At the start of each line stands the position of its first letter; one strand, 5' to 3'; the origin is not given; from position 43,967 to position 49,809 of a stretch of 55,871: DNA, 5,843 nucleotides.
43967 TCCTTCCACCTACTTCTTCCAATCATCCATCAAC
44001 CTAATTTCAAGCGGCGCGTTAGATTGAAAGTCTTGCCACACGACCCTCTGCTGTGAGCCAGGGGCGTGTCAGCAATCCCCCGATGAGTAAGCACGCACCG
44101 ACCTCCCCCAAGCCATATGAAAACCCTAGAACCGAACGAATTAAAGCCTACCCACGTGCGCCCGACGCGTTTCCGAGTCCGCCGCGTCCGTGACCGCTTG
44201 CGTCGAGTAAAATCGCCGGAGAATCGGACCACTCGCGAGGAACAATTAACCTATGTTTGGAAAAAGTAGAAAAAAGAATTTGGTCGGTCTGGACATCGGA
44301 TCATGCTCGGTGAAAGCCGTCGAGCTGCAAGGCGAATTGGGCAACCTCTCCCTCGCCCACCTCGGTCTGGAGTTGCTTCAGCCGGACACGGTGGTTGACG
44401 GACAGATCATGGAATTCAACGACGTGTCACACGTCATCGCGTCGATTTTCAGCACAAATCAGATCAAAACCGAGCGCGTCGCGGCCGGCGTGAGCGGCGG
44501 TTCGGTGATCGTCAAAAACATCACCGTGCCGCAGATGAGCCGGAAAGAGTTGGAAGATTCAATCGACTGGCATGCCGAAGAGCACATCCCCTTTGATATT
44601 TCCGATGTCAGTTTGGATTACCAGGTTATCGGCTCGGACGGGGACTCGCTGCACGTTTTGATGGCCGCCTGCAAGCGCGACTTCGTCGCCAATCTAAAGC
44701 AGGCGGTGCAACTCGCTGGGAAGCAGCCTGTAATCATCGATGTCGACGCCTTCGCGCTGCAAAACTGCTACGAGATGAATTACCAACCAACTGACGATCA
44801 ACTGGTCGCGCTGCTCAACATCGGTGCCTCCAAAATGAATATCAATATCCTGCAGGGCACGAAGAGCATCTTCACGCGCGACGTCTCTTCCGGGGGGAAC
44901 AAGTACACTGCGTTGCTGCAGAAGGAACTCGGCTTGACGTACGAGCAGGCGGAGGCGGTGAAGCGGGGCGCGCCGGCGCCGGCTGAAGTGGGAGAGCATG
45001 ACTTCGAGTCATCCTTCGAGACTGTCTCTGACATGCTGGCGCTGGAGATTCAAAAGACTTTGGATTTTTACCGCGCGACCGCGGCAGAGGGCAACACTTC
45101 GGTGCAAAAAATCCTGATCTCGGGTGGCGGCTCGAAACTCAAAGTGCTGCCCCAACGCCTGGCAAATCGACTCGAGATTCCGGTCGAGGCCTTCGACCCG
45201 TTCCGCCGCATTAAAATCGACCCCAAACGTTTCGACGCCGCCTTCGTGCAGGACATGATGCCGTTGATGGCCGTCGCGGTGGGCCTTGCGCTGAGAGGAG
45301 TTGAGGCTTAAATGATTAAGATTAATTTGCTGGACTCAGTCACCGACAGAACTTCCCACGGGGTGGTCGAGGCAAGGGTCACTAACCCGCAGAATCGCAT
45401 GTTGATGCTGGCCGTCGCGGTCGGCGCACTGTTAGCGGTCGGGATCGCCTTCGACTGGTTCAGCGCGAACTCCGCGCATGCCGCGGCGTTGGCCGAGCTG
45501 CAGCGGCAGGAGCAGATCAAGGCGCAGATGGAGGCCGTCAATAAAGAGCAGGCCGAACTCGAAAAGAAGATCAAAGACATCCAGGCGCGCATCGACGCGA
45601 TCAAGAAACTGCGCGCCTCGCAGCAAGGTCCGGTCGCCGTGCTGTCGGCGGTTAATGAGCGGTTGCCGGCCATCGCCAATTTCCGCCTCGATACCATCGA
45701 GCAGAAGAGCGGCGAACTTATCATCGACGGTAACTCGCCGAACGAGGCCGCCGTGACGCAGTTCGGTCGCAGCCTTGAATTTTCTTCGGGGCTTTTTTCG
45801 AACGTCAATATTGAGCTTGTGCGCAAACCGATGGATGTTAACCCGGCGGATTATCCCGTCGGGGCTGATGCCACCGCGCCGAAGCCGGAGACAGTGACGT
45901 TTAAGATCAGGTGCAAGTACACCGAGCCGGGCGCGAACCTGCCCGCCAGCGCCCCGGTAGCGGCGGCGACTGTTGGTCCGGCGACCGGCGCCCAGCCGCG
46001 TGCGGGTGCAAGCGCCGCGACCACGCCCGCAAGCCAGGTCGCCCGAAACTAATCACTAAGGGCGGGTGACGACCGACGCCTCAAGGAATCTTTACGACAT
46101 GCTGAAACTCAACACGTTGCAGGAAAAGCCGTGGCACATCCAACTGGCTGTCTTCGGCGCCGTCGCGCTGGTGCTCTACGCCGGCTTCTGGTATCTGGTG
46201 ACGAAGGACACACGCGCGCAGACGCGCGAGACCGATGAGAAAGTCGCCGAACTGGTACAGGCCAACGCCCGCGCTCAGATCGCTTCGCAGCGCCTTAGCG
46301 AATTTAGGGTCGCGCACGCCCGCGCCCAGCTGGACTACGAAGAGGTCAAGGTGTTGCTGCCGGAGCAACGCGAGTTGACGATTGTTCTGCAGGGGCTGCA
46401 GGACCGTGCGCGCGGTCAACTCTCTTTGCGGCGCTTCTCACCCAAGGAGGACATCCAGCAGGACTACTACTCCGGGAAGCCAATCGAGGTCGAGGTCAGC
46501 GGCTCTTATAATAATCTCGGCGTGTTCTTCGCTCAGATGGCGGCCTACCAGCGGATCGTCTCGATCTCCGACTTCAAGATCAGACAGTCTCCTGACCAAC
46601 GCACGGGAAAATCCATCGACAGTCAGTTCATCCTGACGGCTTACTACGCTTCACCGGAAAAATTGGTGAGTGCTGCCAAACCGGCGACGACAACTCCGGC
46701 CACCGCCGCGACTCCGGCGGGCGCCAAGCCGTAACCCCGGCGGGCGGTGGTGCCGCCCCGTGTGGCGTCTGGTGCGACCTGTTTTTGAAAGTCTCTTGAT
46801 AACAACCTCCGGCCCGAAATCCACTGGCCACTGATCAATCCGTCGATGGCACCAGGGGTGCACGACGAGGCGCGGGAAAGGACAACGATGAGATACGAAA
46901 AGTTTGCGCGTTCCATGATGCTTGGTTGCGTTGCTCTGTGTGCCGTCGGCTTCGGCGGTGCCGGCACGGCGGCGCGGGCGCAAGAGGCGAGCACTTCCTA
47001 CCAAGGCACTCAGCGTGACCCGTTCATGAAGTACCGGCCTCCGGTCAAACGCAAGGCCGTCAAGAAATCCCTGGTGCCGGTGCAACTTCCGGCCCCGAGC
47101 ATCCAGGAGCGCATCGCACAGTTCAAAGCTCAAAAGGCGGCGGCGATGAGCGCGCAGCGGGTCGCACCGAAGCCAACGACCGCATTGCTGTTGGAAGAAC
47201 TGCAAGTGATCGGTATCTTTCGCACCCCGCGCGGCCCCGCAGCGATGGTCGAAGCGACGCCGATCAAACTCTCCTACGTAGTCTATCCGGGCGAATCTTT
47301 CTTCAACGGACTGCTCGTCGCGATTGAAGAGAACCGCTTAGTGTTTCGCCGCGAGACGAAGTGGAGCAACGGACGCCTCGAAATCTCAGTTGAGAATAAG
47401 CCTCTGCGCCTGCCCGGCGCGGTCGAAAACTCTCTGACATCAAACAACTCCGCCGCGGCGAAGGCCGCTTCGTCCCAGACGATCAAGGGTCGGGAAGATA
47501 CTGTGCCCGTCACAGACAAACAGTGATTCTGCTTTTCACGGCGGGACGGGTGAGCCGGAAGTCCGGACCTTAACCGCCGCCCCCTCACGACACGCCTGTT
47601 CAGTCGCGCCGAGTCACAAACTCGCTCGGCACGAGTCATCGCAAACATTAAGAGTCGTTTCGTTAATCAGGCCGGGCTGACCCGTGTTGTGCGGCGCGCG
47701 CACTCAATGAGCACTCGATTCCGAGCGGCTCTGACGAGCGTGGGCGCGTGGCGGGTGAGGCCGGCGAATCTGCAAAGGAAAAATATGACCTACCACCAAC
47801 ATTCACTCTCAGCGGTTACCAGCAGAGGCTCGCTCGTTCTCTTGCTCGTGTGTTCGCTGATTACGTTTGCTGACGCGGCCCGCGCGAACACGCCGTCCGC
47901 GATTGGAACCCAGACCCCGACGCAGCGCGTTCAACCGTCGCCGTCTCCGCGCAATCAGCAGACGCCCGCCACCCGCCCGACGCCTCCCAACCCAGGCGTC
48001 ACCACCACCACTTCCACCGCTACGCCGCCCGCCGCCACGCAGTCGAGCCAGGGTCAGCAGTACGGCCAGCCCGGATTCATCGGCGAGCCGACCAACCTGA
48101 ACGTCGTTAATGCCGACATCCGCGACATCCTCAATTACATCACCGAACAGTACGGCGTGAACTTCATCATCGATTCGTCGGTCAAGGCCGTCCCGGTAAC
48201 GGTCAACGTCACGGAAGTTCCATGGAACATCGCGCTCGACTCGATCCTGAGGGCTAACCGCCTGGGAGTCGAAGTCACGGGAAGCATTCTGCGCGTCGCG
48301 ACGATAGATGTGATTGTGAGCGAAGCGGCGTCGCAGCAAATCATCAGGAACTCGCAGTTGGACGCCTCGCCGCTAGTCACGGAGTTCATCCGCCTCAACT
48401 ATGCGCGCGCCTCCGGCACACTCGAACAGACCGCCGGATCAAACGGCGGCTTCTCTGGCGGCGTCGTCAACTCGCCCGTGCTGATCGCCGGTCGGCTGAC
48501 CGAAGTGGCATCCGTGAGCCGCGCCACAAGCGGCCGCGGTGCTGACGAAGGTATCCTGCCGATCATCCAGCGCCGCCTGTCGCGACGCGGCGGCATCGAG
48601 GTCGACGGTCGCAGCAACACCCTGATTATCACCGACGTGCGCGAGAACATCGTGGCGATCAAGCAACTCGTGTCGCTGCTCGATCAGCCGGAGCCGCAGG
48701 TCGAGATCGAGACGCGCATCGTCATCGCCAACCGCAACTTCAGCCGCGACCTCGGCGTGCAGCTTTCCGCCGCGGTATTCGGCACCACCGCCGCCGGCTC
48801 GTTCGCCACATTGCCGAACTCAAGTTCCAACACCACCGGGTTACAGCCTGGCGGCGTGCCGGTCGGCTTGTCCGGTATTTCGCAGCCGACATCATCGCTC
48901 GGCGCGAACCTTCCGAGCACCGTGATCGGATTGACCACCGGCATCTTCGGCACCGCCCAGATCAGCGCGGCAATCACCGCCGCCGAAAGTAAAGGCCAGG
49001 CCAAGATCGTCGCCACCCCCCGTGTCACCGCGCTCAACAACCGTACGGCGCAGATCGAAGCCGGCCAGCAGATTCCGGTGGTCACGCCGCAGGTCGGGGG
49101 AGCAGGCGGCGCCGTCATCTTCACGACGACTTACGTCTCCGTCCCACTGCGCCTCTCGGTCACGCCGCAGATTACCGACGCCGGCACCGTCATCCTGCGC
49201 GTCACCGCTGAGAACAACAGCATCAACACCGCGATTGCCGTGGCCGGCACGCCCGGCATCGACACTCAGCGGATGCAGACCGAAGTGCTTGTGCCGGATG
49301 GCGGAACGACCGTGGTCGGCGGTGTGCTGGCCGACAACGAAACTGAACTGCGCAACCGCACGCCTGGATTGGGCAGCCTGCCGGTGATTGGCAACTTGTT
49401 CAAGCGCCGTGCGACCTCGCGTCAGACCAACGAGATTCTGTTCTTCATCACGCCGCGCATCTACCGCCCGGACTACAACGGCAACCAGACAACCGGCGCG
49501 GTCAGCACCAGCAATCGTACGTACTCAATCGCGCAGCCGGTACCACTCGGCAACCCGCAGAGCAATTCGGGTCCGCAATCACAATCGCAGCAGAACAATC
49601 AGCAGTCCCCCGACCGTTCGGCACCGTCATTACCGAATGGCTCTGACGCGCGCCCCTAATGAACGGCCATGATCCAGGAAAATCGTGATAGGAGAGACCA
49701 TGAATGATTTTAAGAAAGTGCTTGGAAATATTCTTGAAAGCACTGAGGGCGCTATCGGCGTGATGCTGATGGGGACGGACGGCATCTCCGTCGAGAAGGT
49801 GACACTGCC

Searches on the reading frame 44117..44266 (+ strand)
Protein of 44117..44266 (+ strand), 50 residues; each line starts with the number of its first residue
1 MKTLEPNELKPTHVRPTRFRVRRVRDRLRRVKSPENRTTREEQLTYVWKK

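Call 25: search_protein_families(library=pfam, proteins=[window:44117-44266:+], max_evalue=1)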
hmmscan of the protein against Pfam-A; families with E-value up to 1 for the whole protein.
seq(50 aa): 0 families

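Call 33: find_homologous_proteins(query=A4, max_evalue=0.001)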
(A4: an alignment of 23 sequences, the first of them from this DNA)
Query A4 (23 sequences) (50 aa, profile of the alignment): 9 proteins with E <= 0.001 among 8000 candidates.
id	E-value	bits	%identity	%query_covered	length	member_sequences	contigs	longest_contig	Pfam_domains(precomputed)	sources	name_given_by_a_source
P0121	1.9e-10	58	-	-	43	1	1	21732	-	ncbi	ncbi:MAG: hypothetical protein ABW208_06425 [Pyrinomonadaceae bacterium]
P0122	6.2e-10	57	45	22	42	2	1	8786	-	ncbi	ncbi:MAG TPA: hypothetical protein VFZ44_04400 [Pyrinomonadaceae bacterium]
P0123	1.3e-9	56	-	-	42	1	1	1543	-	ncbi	ncbi:MAG TPA: hypothetical protein VF654_15095 [Pyrinomonadaceae bacterium]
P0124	1.5e-9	56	-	-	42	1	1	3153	-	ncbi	ncbi:MAG TPA: hypothetical protein VF521_15790 [Pyrinomonadaceae bacterium]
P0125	4.8e-9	54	-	-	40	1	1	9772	-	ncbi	ncbi:MAG TPA: hypothetical protein VF611_01960 [Pyrinomonadaceae bacterium]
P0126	5.1e-8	51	-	-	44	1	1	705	-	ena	-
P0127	1.0e-7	50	-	-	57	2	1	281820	-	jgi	jgi:hypothetical protein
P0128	2.8e-5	42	-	-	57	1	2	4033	-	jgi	jgi:hypothetical protein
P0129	4.1e-5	41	-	-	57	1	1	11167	-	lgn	-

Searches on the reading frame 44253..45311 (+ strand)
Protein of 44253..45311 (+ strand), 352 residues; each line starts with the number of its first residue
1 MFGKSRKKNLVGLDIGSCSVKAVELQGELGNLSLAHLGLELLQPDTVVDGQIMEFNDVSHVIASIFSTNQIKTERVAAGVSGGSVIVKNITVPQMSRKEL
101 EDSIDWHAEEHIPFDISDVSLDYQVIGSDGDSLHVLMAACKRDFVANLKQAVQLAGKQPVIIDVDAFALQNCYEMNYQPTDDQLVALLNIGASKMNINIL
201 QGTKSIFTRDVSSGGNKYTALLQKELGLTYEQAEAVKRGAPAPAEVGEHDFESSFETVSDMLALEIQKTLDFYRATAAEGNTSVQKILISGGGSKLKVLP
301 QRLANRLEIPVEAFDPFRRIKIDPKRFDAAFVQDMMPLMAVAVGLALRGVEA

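Call 4: search_protein_families(library=pfam, proteins=[window:44253-45311:+])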
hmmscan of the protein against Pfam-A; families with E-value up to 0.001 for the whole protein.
window:44253-45311:+ (352 aa): 3 families
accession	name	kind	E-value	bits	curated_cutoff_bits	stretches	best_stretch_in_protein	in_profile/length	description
PF11104.14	PilM_2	-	1e-67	229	27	1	12-349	1-339/340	Type IV pilus assembly protein PilM;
PF14450.12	FtsA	-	8.1e-07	29.9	31.8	1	186-316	1-112/127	Cell division protein FtsA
PF05134.19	T2SSL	-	2.2e-06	27.7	25.5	1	78-169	51-138/231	Type II secretion system (T2SS), protein L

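Call 8: find_homologous_proteins(query=window:44253-45311:+, max_evalue=1e-20)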
Query window:44253-45311:+ (352 aa): 7972 proteins with E <= 1e-20 among 8000 candidates; the best 120 are listed.
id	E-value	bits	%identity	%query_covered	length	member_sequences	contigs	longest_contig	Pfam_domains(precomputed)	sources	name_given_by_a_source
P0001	1.2e-225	766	100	100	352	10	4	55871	PF05134.20,PF14450.13,PF11104.15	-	-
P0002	7.1e-171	586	78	98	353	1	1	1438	PF14450.13,PF11104.15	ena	-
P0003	1.8e-169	581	76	100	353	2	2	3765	PF14450.13,PF11104.15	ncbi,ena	-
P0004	3.6e-169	580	76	100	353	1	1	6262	PF14450.13,PF11104.15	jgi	jgi:type IV pilus assembly protein PilM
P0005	8.3e-169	579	77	100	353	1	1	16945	PF14450.13,PF11104.15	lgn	-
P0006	1.3e-168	578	76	100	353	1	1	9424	PF14450.13,PF11104.15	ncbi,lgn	ncbi:MAG: type IV pilus assembly protein PilM [Pyrinomonadaceae bacterium]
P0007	2.4e-168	577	76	100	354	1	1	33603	PF14450.13,PF11104.15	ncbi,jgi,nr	ncbi:MAG TPA: type IV pilus assembly protein PilM [Pyrinomonadaceae bacterium]|jgi:type IV pilus ass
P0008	2.7e-168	577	76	100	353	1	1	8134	PF14450.13,PF11104.15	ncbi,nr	ncbi:MAG TPA: type IV pilus assembly protein PilM [Pyrinomonadaceae bacterium]|nr:type IV pilus asse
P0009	3.8e-168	577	77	98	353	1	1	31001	PF14450.13,PF11104.15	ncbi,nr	ncbi:MAG: pilus assembly protein PilM [Acidobacteria bacterium]|nr:pilus assembly protein PilM [Acid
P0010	4.0e-168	577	76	100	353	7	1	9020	PF14450.13,PF11104.15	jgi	jgi:type IV pilus assembly protein PilM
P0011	4.4e-168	576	76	100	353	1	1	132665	PF14450.13,PF11104.15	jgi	jgi:type IV pilus assembly protein PilM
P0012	9.4e-168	575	76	100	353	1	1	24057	PF14450.13,PF11104.15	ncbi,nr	ncbi:MAG TPA: type IV pilus assembly protein PilM [Pyrinomonadaceae bacterium]|nr:type IV pilus asse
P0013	1.1e-167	575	76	100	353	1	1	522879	PF14450.13,PF11104.15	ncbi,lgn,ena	-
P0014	3.0e-167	574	75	100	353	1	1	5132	PF14450.13,PF11104.15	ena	-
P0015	3.6e-167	573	76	100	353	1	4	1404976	PF14450.13,PF11104.15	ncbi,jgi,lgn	jgi:type IV pilus assembly protein PilM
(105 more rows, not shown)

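Call 14: find_related_loci(query=A1, collection=genome_contigs, flank=2500)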
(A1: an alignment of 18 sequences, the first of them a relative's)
Query A1 (352 aa) in genome_contigs; peptide patterns used: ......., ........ (x = any residue, [..] = any of these).
598 stretches matched a pattern (row limit reached: there are more); 454 encode a relative of the query (tblastn E <= 1e-3); the best 80 are kept; 80 distinct loci.
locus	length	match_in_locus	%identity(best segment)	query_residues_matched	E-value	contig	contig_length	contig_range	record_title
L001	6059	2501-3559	77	1-352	0e+0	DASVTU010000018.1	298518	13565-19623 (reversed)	MAG TPA_asm: Pyrinomonadaceae bacterium isolate SMAG_U3299 k141_401022, whole genome shotgun sequence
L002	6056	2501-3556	76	1-351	3e-180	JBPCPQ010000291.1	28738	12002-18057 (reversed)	MAG: Pyrinomonadaceae bacterium isolate TH_ant_mag_186 S1Ck127_3918679_flag_0_multi_11.0439_len_28738, whole genome shot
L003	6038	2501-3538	77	7-352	6e-180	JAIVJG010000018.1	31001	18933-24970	MAG: Acidobacteria bacterium isolate MAG42 MTG42_1021, whole genome shotgun sequence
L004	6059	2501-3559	76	1-352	2e-179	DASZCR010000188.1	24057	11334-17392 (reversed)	MAG TPA_asm: Pyrinomonadaceae bacterium isolate SMAG_U6447 k141_311937, whole genome shotgun sequence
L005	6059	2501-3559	75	1-352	6e-179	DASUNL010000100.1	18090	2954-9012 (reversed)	MAG TPA_asm: Pyrinomonadaceae bacterium isolate SMAG_U1599 k141_971703, whole genome shotgun sequence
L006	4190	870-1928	76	1-352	0e+0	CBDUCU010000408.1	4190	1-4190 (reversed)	MAG TPA_asm: uncultured bacterium isolate ERR2431955_concoct_83 genome assembly, contig: ERZ23878311.22797, whole genome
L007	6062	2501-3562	75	1-352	5e-177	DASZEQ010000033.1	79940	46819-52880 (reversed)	MAG TPA_asm: Pyrinomonadaceae bacterium isolate SMAG_U6498 k141_644674, whole genome shotgun sequence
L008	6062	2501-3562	75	1-352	7e-177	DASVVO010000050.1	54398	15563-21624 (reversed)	MAG TPA_asm: Pyrinomonadaceae bacterium isolate SMAG_U3345 k141_117114, whole genome shotgun sequence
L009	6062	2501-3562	75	1-352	9e-177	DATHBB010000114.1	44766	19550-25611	MAG TPA_asm: Pyrinomonadaceae bacterium isolate SMAG_U10705 k141_1023255, whole genome shotgun sequence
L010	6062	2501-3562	75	1-352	3e-176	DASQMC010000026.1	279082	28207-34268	MAG TPA_asm: Pyrinomonadaceae bacterium isolate SMAG_U10738 k141_395027, whole genome shotgun sequence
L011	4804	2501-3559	75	1-352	3e-178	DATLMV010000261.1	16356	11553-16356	MAG TPA_asm: Pyrinomonadaceae bacterium isolate SMAG_U13783 k141_1856925, whole genome shotgun sequence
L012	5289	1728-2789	75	1-352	4e-178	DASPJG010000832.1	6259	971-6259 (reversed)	MAG TPA_asm: Pyrinomonadaceae bacterium isolate SMAG_U12003 k141_512918, whole genome shotgun sequence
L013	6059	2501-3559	75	1-352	2e-176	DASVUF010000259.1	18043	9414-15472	MAG TPA_asm: Pyrinomonadaceae bacterium isolate SMAG_U3310 k141_98278, whole genome shotgun sequence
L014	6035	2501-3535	75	8-352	2e-176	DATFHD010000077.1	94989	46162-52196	MAG TPA_asm: Pyrinomonadaceae bacterium isolate SMAG_U8680 k141_2377827, whole genome shotgun sequence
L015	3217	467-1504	75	7-352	0e+0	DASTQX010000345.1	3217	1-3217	MAG TPA_asm: Pyrinomonadaceae bacterium isolate SMAG_U2236 k141_304229, whole genome shotgun sequence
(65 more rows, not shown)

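Call 36: find_related_loci(query=window:44253-45311:+, collection=metagenome_contigs, flank=1500)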
Query window:44253-45311:+ (352 aa) in metagenome_contigs; peptide patterns used: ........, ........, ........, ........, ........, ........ (x = any residue, [..] = any of these).
339 stretches matched a pattern; 285 encode a relative of the query (tblastn E <= 1e-3); the best 80 are kept; 80 distinct loci.
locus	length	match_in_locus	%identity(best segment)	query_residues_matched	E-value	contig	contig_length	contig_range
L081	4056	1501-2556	100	1-352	0e+0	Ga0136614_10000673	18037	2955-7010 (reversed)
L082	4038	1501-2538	75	7-352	5e-179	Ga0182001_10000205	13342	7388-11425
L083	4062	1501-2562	75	1-352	7e-179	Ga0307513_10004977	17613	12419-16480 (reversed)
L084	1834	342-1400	75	1-352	0e+0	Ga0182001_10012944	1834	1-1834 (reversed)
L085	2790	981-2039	74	1-352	0e+0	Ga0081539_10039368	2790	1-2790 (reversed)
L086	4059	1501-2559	74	1-352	2e-176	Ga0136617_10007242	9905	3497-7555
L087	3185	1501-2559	74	1-352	1e-180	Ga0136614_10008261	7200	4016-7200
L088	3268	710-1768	73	1-352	0e+0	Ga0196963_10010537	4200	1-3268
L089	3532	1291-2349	74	1-352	0e+0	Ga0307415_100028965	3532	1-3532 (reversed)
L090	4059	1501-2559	73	1-352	2e-175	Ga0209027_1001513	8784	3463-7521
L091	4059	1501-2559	73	1-352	4e-175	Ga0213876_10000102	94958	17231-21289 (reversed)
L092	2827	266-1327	73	1-352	7e-180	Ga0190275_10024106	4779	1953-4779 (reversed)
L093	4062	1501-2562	73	1-352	9e-175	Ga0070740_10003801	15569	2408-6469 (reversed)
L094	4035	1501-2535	74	7-351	1e-174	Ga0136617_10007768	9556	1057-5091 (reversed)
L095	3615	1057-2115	73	1-352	5e-177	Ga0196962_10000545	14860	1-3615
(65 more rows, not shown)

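Call 37: find_encoding_contigs(protein=P0001, flank=1500, max_places=6)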
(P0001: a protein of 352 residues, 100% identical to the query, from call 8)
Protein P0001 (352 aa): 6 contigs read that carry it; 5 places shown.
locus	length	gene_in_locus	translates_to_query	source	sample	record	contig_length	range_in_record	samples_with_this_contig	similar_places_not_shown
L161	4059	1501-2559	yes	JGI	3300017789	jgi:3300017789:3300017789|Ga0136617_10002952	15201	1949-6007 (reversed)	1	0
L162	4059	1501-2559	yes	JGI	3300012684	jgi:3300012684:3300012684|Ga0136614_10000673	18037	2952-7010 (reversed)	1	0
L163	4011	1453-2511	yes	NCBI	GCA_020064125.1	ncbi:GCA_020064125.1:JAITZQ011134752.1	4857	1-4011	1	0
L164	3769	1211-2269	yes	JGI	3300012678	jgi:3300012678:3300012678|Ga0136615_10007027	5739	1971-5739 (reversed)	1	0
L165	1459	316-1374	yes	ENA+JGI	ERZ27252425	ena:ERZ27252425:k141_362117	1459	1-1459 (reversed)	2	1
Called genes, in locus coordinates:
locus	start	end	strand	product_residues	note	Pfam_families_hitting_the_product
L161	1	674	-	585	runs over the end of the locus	-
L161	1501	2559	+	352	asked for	PF11104:PilM_2, PF05134:T2SSL (faint), PF14450:FtsA (weak)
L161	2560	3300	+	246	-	-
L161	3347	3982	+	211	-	PF04350:PilO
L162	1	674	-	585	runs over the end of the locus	-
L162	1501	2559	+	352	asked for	PF11104:PilM_2, PF05134:T2SSL (faint), PF14450:FtsA (weak)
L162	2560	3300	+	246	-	-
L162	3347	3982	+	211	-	PF04350:PilO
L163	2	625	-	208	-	?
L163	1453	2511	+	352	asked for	PF11104:PilM_2, PF05134:T2SSL (faint), PF14450:FtsA (weak)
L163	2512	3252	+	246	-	-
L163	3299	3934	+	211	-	PF04350:PilO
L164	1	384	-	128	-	?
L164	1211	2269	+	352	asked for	PF11104:PilM_2, PF05134:T2SSL (faint), PF14450:FtsA (weak)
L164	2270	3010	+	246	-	-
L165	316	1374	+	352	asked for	PF11104:PilM_2, PF05134:T2SSL (faint), PF14450:FtsA (weak)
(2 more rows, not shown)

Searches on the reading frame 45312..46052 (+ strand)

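Call 4: search_protein_families(library=pfam, proteins=[window:45312-46052:+])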
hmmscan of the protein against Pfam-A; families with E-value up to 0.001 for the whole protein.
window:45312-46052:+ (246 aa): 1 family
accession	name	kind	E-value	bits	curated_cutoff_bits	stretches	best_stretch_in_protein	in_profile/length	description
PF05137.18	PilN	-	3.8e-05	24.1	22.8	1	110-172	2-61/78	Fimbrial assembly protein (PilN)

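Call 67: search_protein_families(library=ncbifam, proteins=[window:45312-46052:+], max_evalue=0.01)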
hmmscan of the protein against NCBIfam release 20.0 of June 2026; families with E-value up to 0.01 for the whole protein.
window:45312-46052:+ (246 aa): 2 families
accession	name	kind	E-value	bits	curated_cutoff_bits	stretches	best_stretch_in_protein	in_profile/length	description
NF008173.0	PRK10920.1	equivalog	0.0012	18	313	1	18-123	25-127/390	uroporphyrinogen-III C-methyltransferase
NF045487.1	ASRP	equivalog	0.0044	15.7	300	1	65-136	212-286/593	archaea-specific SMC-related protein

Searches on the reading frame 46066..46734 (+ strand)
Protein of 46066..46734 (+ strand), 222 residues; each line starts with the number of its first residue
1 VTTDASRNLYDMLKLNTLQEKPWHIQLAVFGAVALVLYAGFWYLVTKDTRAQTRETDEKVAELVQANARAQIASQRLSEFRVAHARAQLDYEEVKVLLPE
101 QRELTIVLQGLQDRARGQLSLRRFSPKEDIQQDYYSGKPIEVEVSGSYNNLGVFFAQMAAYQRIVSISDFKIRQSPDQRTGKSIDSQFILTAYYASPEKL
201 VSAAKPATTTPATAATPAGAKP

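Call 4: search_protein_families(library=pfam, proteins=[window:46066-46734:+])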
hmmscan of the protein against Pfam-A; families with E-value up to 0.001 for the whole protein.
window:46066-46734:+ (222 aa): 1 family
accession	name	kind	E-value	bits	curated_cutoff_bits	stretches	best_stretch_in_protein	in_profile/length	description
PF04350.18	PilO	-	5e-22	79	22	1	56-193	4-141/145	Pilus assembly protein, PilO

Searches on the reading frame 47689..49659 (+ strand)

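Call 4: search_protein_families(library=pfam, proteins=[window:47689-49659:+])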
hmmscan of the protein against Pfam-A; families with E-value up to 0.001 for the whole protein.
window:47689-49659:+ (656 aa): 4 families
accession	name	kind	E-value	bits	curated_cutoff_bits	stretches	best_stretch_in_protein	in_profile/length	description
PF00263.26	Secretin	-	1.3e-44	152.3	27.5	1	431-592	1-168/169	Bacterial type II and III secretion system protein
PF03958.22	Secretin_N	-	2.8e-09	37.5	28.2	1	234-337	4-69/69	Bacterial type II/III secretion system short domain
PF07660.19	STN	-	8.6e-06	25.9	28.4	0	157-203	1-49/52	Secretin and TonB N terminus short domain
PF21305.2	type_II_gspD_N0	-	0.00015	22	27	1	137-172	1-35/71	GspD-like, N0 domain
